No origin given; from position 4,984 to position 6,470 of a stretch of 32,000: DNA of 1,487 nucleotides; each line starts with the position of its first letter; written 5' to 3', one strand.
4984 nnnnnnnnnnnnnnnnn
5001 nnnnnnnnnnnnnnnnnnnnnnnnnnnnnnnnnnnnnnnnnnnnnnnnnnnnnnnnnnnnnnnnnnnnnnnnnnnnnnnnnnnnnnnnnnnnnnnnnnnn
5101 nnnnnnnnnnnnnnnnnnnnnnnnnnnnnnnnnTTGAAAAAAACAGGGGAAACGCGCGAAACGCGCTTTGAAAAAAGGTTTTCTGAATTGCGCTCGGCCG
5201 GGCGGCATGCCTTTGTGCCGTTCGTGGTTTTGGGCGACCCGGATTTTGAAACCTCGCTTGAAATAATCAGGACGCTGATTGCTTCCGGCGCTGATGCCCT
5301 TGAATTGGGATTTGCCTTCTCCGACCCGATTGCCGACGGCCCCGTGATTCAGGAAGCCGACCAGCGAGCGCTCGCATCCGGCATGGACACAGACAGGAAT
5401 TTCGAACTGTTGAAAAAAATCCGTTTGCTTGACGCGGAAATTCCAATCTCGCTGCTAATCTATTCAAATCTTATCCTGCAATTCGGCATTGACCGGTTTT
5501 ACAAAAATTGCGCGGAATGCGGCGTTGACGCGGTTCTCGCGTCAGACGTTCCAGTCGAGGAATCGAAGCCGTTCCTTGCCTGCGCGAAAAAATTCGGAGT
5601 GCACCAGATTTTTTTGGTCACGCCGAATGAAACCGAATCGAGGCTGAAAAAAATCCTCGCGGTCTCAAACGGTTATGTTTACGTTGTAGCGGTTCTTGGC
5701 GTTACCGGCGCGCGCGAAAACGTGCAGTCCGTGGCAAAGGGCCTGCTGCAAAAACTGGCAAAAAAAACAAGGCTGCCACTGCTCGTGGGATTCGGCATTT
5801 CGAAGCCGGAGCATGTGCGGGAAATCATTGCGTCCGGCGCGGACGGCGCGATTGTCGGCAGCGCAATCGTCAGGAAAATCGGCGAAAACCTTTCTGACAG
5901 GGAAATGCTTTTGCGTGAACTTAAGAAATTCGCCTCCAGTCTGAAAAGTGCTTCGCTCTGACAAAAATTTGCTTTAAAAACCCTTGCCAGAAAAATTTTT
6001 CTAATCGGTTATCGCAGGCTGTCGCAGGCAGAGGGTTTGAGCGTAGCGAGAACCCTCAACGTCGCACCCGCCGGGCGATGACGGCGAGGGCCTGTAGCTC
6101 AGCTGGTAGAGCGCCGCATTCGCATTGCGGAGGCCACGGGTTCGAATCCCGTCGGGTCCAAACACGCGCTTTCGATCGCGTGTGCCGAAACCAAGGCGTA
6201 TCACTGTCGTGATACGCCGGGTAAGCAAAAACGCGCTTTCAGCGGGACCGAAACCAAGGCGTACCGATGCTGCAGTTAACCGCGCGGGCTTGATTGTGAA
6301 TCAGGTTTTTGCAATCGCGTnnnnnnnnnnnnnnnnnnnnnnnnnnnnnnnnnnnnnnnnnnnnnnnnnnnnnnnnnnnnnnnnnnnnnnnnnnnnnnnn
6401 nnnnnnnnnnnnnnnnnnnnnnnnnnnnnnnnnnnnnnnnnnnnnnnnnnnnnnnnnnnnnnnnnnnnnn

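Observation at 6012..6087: Conserved structured 5' leader: hairpin with invariant GGCGAUGA loop ending 1 nt before the mature tRNA 5' end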

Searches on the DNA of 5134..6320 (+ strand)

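Call 45: search_rna_families(sources=[L014, L017, L033, L044, L073, L080, L082, L103], threshold=gathering)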
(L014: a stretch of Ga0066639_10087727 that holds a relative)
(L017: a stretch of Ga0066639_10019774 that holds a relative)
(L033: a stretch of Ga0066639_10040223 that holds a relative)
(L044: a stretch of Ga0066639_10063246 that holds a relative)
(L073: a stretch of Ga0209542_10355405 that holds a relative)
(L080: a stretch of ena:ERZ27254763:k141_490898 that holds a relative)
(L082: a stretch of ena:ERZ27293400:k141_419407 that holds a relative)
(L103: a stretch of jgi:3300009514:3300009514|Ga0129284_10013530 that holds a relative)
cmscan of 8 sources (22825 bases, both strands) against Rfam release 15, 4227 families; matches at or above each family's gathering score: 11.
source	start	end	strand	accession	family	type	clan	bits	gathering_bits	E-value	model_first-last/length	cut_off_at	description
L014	959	2145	+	RF02540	LSU_rRNA_archaea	Gene; rRNA;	CL00112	979.2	50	0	1-1232/2987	3'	Archaeal large subunit ribosomal RNA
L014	419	491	+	RF00005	tRNA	Gene; tRNA;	CL00001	71.5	29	4.3e-14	1-71/71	no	tRNA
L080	1454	1526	+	RF00005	tRNA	Gene; tRNA;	CL00001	70.9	29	6.2e-14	1-71/71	no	tRNA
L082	2032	2104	+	RF00005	tRNA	Gene; tRNA;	CL00001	70.1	29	1.1e-13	1-71/71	no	tRNA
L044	1383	1456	+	RF00005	tRNA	Gene; tRNA;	CL00001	65.8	29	1.6e-12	1-71/71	no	tRNA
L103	3705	3788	+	RF00005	tRNA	Gene; tRNA;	CL00001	62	29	1.8e-11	1-71/71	no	tRNA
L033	1704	1776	+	RF00005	tRNA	Gene; tRNA;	CL00001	61.1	29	3.2e-11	1-71/71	no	tRNA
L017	3002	3076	+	RF00005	tRNA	Gene; tRNA;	CL00001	60.4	29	4.8e-11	1-71/71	no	tRNA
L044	26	127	+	RF00005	tRNA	Gene; tRNA;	CL00001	59.9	29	6.8e-11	1-71/71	no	tRNA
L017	3414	3487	+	RF00005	tRNA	Gene; tRNA;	CL00001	57.9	29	2.3e-10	1-71/71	no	tRNA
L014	1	59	+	RF00177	SSU_rRNA_bacteria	Gene; rRNA;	CL00111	51.8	50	2.4e-12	1475-1533/1533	5'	Bacterial small subunit ribosomal RNA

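Call 95: search_rna_families(source=window, start=5960, end=6320, threshold=evalue, max_evalue=10)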
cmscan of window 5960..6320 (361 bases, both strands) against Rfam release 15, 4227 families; matches with E-value up to 10: 11.
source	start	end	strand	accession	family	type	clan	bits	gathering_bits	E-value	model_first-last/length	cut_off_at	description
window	6088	6160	+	RF00005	tRNA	Gene; tRNA;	CL00001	70.9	29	9.8e-16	1-71/71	no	tRNA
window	6088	6161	-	RF04354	Plastid-ycf2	Cis-reg;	-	23.9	65.7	0.0094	1-75/75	no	Plastid-ycf2 5UTR RNA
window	6088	6159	+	RF01684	mascRNA-menRNA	Gene;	-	20.8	42.5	0.074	1-56/56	no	MALAT1-associated small cytoplasmic RNA/MEN beta RNA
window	6136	6253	+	RF04321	tmRNA_permuted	Gene;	-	16.2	47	0.25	36-96/213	no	permuted transfer-messenger RNA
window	6070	6186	+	RF00017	Metazoa_SRP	Gene;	CL00003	15.9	70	0.039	1-299/299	no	Metazoan signal recognition particle RNA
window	6197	6222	+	RF01687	Acido-Lenti-1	Gene; sRNA;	-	14.8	37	0.55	1-46/46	no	Acido-Lenti-1 RNA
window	6017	6115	+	RF02553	YrlA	Gene; sRNA;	-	14.5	69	3.2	24-84/114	no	Y RNA-like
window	6123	6152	-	RF04351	Plastid-psbl-rps4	Cis-reg;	-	13.7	68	4.3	9-47/53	no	Plastid-psbl-rps4 3UTR RNA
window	6232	6319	+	RF02207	WT1-AS_5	Gene; lncRNA;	-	13.6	80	0.67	1-79/79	no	WT1 antisense RNA conserved region 5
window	6287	6314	-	RF02120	FTX_2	Gene; lncRNA;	-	13.5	48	3.7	70-97/97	no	FTX transcript, XIST regulator conserved region 2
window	6195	6218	+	RF02867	ncS011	Gene; sRNA;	-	9.2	48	5.3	177-200/207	no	Burkholderia sRNA 11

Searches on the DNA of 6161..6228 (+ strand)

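Call 82: build_rna_model(alignment_id=A2, structure=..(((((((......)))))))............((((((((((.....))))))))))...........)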
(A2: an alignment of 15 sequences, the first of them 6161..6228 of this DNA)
Model R1 built from alignment A2 (15 sequences, 70 columns); structure: as given.
model positions 68; base pairs 17; branch points 1; effective number of sequences 4.68; information 0.826 bits per position. Calibrated on 0.2 Mb of random sequence (short: E-values are rough).
structure used (alignment columns):
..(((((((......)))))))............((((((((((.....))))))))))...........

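Call 83: search_with_rna_model(model_id=R1, sources=[window, L014, L017, L033, L044, L073, L080, L082, L108, L111, L112, L104, L103, L106, L107, L113, L114, L101], max_evalue=1)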
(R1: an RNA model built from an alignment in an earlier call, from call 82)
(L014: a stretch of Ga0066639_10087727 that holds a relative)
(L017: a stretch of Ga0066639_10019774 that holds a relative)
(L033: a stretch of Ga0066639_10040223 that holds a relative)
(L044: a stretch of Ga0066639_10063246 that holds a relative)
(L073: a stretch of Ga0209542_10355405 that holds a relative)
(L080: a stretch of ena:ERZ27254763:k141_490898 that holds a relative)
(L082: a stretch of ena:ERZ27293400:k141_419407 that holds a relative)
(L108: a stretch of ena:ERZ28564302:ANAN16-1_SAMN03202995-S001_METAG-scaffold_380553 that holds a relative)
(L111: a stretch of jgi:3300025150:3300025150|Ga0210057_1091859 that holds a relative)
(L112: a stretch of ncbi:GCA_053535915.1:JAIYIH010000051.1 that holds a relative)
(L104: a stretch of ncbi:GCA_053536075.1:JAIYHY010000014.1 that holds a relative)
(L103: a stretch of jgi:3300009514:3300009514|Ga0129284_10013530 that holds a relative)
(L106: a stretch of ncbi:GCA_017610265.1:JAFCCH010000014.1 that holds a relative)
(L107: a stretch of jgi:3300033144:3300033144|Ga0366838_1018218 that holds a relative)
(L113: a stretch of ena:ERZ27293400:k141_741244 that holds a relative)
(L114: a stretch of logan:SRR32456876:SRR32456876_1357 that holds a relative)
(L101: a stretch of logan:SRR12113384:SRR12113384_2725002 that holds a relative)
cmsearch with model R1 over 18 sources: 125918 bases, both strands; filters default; matches with E-value up to 1: 35.
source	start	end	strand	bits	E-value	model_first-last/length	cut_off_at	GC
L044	1457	1524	+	83.1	6.5e-21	1-68/68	no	0.65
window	6161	6228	+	82.2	1.2e-20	1-68/68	no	0.56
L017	3074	3141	+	81.8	1.5e-20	1-68/68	no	0.69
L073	94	161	+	80.5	3.5e-20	1-68/68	no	0.6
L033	1778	1846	+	79.6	6.1e-20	1-68/68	no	0.59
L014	169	235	+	78.1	1.6e-19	1-68/68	no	0.57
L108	405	473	+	77.8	1.9e-19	1-68/68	no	0.49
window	24322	24390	+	77.5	2.4e-19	1-68/68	no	0.61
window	23236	23302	+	76.7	3.9e-19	1-68/68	no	0.57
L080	1525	1592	+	74.4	1.7e-18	1-68/68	no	0.57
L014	490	557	+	72.7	5.2e-18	1-68/68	no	0.49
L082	2103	2169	+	72.5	5.9e-18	1-68/68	no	0.64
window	22845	22912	+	62.6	3.5e-15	1-68/68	no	0.6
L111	354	420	+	55.4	3.6e-13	1-68/68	no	0.54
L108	3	64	+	28.7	1.1e-05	1-68/68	no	0.63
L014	524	547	-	19.8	0.0033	35-58/68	no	0.46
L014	203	225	-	19.3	0.0046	35-58/68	no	0.57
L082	2137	2159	-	18.7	0.0067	35-58/68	no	0.7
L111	754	814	+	17.9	0.011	1-68/68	no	0.66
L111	287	333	+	17.3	0.017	1-68/68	no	0.74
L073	128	151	-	17.1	0.019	35-58/68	no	0.75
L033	1812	1836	-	17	0.02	35-58/68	no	0.6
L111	388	410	-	17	0.021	35-58/68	no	0.52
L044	1491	1514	-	16.4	0.03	35-58/68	no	0.75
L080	1559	1582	-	15.9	0.043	35-58/68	no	0.54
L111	1921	1962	+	15.4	0.059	1-68/68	no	0.71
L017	3108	3131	-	15.3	0.06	35-58/68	no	0.79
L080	1398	1439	-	14.9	0.082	1-68/68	no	0.67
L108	440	462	-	14.3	0.12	36-57/68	no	0.48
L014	362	405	-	14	0.14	1-68/68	no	0.61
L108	373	396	-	12.1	0.47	35-58/68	no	0.46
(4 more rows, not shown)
